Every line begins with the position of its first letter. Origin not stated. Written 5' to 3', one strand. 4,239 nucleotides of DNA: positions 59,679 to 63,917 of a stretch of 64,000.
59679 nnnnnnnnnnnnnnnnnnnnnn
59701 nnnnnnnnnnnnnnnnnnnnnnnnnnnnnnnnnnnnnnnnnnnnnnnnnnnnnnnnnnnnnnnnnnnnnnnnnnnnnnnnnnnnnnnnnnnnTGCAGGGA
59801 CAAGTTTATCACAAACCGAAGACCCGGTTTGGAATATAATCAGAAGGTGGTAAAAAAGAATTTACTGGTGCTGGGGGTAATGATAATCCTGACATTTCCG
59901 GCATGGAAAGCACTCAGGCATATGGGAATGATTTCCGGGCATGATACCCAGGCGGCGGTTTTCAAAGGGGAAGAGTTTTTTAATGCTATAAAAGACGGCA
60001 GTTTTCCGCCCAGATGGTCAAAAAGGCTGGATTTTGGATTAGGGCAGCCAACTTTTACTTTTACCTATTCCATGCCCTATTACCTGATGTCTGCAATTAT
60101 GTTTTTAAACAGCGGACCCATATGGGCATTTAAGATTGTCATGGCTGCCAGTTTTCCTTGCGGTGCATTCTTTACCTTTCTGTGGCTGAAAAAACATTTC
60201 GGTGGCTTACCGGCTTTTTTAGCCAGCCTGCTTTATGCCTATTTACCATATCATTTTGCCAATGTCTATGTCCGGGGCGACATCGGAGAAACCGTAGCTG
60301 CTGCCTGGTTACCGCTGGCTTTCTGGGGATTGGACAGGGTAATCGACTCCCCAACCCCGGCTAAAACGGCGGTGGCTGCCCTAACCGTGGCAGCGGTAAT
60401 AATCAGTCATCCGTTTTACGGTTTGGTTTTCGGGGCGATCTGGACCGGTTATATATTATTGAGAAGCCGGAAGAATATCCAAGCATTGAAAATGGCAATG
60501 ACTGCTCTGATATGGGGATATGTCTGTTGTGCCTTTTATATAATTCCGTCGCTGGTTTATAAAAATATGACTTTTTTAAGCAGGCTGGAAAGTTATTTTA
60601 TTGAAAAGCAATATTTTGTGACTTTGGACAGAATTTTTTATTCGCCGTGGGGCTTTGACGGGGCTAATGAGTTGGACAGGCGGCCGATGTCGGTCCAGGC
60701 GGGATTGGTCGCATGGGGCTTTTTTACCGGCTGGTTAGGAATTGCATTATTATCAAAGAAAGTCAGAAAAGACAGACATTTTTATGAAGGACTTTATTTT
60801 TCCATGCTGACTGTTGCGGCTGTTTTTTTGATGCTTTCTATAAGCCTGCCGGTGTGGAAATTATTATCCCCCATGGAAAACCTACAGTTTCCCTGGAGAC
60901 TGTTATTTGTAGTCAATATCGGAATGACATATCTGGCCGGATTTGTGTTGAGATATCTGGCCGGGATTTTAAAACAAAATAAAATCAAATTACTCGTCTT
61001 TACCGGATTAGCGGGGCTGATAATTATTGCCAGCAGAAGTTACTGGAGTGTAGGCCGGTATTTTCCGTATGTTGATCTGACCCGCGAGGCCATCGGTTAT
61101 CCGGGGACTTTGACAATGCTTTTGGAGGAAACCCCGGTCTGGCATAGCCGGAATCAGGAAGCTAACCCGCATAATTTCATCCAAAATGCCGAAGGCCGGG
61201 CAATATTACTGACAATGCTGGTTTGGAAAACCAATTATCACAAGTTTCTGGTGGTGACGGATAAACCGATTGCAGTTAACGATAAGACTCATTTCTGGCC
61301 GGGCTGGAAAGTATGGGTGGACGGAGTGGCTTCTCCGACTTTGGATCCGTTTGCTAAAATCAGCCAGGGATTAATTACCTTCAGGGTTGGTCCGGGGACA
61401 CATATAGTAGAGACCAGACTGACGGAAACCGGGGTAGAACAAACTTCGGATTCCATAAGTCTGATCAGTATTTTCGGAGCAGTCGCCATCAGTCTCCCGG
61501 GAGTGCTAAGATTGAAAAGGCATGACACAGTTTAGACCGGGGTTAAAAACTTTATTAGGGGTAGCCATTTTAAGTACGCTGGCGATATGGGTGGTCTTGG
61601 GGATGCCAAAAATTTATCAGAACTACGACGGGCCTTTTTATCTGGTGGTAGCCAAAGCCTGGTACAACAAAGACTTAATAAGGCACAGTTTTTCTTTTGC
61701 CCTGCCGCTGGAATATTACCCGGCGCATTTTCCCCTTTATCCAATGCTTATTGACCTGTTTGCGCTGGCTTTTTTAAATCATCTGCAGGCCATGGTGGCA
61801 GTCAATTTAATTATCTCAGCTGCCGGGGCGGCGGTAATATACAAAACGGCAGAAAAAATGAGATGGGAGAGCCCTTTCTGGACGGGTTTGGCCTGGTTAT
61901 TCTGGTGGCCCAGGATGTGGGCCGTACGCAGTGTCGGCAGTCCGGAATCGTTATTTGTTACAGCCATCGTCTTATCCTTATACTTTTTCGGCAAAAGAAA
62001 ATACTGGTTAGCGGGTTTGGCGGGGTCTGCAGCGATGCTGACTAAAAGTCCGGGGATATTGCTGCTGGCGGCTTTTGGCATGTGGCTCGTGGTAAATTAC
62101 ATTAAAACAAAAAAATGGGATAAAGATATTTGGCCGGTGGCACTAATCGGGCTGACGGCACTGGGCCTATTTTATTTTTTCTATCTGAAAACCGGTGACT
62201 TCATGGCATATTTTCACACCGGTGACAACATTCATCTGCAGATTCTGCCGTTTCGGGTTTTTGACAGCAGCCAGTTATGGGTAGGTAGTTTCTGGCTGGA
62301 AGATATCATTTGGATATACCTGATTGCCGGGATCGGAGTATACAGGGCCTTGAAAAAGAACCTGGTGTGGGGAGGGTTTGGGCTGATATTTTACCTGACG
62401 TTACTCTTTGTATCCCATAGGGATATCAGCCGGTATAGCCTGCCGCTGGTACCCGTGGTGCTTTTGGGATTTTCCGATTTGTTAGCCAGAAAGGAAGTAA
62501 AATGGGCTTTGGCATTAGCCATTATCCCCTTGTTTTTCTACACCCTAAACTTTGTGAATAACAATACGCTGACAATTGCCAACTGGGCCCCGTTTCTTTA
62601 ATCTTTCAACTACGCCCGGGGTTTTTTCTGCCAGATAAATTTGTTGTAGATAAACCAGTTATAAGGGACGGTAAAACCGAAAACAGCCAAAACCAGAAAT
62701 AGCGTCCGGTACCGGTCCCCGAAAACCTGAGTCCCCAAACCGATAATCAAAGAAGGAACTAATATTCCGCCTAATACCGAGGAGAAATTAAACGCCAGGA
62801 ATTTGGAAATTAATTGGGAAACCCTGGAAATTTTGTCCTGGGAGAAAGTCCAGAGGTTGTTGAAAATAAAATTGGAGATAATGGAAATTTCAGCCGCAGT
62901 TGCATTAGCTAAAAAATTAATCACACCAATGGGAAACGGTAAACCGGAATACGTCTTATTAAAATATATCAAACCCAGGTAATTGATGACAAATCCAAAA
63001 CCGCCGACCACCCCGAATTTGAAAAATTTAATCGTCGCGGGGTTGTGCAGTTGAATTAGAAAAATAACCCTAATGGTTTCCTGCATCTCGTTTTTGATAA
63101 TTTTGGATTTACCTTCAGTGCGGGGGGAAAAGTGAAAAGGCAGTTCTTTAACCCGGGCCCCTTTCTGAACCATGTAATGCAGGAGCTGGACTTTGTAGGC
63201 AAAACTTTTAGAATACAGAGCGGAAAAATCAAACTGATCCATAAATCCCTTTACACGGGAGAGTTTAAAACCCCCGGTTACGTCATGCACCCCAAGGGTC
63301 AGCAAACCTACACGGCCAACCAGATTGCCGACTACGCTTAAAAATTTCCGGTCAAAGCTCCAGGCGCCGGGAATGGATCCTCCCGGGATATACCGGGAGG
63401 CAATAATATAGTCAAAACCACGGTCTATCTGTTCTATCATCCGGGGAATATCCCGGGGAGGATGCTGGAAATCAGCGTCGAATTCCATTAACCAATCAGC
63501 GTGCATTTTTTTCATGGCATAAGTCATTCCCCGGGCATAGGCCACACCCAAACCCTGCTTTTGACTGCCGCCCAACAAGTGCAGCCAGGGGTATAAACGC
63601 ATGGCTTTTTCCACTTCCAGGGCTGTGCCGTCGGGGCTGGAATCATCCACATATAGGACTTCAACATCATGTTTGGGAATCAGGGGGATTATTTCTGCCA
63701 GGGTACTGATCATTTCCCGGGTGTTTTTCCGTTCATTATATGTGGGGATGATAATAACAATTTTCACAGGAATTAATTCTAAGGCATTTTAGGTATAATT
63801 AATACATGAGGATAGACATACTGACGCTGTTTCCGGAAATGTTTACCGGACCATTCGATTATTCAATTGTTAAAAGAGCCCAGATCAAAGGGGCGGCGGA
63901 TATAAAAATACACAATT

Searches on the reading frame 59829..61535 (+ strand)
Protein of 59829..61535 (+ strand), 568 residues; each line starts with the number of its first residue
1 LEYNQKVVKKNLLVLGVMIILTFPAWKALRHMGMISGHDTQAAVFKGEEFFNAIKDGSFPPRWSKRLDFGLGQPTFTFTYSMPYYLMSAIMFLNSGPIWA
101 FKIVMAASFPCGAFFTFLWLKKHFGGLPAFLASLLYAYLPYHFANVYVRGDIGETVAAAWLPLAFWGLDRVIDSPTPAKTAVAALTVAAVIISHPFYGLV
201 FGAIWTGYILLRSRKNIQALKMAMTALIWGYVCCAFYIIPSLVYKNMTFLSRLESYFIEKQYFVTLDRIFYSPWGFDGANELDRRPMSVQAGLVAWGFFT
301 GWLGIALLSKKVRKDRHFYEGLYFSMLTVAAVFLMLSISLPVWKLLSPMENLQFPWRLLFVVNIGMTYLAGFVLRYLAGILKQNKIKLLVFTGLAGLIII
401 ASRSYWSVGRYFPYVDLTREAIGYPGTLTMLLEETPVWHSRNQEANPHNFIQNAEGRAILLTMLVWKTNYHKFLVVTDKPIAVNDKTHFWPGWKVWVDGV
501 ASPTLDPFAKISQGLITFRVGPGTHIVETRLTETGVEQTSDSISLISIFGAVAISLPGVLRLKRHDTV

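Call 5: search_protein_families(library=pfam, proteins=[window:59829-61535:+], max_evalue=0.01)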
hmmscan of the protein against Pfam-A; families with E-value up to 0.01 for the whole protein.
window:59829-61535:+ (568 aa): 1 family
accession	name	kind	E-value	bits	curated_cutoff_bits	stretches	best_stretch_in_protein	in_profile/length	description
PF10131.15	PTPS_related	-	4.7e-12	45.6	26.4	1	81-373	6-280/621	6-pyruvoyl-tetrahydropterin synthase related domain; membrane protein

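Call 6: search_protein_families(library=ncbifam, proteins=[window:59829-61535:+], max_evalue=0.01)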
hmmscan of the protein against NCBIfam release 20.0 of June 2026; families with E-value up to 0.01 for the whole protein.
window:59829-61535:+ (568 aa): 0 families

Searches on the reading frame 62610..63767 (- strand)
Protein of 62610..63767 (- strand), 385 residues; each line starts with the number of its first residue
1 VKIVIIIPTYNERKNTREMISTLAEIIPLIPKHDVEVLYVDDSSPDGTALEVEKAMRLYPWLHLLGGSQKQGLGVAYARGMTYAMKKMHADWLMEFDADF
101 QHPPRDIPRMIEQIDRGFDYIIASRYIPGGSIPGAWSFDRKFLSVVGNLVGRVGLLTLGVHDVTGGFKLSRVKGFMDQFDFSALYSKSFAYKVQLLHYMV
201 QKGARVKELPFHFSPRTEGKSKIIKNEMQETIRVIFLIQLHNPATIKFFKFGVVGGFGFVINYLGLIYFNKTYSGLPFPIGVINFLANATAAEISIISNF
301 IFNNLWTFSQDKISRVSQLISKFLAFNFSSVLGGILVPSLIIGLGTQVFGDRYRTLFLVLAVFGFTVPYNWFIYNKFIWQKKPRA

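Call 23: search_protein_families(library=pfam, proteins=[window:62610-63767:-], max_evalue=0.001)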
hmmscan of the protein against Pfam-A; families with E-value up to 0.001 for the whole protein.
window:62610-63767:- (385 aa): 2 families
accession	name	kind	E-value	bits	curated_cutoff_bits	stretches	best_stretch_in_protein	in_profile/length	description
PF00535.33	Glycos_transf_2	-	3e-24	86.3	23.3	1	5-175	2-164/168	Glycosyl transferase family 2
PF04138.20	GtrA_DPMS_TM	-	1.4e-11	45.1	26.1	1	250-379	1-117/117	GtrA/DPMS, transmembrane domain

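Call 75: search_solved_structures(query=window:62610-63767:-, max_evalue=0.001)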
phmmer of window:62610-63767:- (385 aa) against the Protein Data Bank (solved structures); distinct sequences matched with E-value up to 0.001: 11.
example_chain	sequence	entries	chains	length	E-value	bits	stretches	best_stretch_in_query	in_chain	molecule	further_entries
5mlz_A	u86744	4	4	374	8.8e-40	140.1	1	1-369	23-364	Dolichol monophosphate mannose synthase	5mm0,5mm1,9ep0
9bhc_C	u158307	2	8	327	4.3e-10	42.3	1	2-123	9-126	Undecaprenyl-phosphate 4-deoxy-4-formamido-L-arabinose transferase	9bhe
8vxh_A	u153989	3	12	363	5.6e-10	41.9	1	2-123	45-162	Undecaprenyl-phosphate 4-deoxy-4-formamido-L-arabinose transferase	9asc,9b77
9hwj_A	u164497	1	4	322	7e-10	41.6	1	2-124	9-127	Undecaprenyl-phosphate 4-deoxy-4-formamido-L-arabinose transferase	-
5ekp_C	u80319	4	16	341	4.8e-09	38.9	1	3-149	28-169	Uncharacterized glycosyltransferase sll0501 | Glycosyltransferase sll0501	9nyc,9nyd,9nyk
9nye_A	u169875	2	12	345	4.9e-09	38.8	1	3-149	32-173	Glycosyltransferase sll0501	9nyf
5eke_A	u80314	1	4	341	5.2e-09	38.8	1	3-149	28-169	Uncharacterized glycosyltransferase sll0501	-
6yv7_B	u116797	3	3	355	0.00032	23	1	2-107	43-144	Glycosyl transferase, family 2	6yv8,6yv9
6yv7_A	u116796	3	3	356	0.00033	23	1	2-107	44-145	Glycosyl transferase, family 2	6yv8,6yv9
5tze_C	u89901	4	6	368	0.00045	22.5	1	1-57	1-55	Glycosyl transferase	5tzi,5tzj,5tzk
5tz8_A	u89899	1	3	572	0.00094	21.5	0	1-57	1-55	Glycosyl transferase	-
